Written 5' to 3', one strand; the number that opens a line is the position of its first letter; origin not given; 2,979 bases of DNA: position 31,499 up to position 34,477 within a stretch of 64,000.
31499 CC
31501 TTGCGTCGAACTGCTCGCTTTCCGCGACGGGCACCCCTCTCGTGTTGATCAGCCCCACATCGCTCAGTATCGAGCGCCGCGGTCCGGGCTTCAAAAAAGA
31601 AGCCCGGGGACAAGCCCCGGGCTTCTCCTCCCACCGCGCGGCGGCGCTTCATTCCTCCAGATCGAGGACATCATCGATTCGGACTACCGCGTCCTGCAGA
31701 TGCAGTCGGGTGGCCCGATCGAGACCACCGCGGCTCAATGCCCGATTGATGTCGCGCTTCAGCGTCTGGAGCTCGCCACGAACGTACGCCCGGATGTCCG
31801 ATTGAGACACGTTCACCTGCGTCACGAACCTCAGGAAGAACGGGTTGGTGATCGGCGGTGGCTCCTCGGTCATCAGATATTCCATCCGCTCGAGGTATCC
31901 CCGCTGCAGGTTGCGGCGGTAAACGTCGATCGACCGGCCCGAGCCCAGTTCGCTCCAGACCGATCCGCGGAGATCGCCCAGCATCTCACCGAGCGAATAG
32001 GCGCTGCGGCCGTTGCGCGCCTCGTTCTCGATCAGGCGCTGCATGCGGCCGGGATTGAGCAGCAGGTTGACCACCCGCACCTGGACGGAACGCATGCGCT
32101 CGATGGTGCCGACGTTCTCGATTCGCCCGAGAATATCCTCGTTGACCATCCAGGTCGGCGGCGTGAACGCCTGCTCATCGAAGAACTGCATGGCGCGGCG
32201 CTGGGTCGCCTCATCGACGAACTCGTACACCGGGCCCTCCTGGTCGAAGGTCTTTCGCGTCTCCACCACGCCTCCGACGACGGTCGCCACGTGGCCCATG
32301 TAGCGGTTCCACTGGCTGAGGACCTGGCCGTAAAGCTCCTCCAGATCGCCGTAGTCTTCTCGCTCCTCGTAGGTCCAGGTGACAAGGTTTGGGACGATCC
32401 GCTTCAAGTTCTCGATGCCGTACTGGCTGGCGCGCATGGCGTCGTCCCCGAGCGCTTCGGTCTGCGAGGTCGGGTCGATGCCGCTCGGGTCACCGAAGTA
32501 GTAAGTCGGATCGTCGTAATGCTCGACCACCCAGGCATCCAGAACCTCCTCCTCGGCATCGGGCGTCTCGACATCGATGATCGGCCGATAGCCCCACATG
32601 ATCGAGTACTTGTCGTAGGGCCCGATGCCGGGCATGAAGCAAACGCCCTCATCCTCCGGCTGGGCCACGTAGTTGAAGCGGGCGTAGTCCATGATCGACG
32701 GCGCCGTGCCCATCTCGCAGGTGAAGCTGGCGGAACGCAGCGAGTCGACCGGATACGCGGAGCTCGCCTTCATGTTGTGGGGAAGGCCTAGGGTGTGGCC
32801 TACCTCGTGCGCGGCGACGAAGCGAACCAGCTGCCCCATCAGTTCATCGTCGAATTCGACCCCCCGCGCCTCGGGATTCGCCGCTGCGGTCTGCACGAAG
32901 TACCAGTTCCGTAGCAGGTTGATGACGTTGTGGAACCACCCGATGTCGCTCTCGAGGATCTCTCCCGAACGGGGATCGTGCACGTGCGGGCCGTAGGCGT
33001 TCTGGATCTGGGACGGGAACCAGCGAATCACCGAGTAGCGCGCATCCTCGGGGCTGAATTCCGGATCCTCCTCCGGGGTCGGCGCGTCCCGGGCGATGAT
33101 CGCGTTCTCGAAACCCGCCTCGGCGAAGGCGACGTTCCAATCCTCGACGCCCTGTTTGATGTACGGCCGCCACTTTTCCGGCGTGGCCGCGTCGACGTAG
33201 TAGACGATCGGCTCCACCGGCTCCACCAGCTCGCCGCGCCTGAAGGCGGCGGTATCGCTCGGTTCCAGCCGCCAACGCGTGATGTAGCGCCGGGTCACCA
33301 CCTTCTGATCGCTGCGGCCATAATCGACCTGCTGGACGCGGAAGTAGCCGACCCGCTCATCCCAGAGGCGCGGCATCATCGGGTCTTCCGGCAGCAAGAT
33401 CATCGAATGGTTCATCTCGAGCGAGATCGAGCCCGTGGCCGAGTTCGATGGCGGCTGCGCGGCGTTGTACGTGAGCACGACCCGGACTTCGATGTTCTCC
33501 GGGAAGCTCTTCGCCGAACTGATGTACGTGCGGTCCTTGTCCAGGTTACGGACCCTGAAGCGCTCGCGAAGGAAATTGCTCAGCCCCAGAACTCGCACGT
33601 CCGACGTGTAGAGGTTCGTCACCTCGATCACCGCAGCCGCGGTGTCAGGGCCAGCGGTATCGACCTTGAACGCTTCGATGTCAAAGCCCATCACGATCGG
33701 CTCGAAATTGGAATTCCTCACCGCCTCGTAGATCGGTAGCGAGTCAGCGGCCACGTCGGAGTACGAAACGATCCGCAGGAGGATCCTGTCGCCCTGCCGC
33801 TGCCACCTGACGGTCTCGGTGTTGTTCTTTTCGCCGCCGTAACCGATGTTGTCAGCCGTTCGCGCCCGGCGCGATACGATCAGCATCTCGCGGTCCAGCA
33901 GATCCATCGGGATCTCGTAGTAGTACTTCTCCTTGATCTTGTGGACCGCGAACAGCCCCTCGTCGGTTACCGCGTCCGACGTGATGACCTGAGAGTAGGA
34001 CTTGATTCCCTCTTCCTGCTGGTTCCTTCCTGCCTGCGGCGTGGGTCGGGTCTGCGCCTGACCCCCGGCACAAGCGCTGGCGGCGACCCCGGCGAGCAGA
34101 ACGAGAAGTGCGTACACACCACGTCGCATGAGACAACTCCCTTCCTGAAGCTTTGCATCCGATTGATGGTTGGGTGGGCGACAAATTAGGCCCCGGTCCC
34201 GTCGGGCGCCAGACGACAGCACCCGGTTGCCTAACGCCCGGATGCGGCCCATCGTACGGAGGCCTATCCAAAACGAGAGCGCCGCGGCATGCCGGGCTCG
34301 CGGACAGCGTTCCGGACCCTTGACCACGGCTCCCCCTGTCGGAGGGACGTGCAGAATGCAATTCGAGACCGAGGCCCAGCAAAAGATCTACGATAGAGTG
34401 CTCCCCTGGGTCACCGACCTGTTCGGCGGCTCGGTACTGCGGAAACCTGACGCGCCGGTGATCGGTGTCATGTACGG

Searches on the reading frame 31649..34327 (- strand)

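Call 20: search_protein_families(library=pfam, proteins=[window:31649-34327:-], max_evalue=0.00001)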
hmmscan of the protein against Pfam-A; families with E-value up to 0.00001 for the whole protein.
window:31649-34327:- (892 aa): 3 families
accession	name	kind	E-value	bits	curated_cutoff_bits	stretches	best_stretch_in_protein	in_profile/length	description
PF16313.11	DUF4953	-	3.9e-121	404.5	24.2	1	491-795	3-314/316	Met-zincin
PF17148.9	DUF5117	-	9e-62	208.7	27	1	165-357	1-189/189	Domain of unknown function (DUF5117)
PF17162.9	DUF5118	-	2.7e-19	69.1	27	1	109-157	2-50/50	Domain of unknown function (DUF5118)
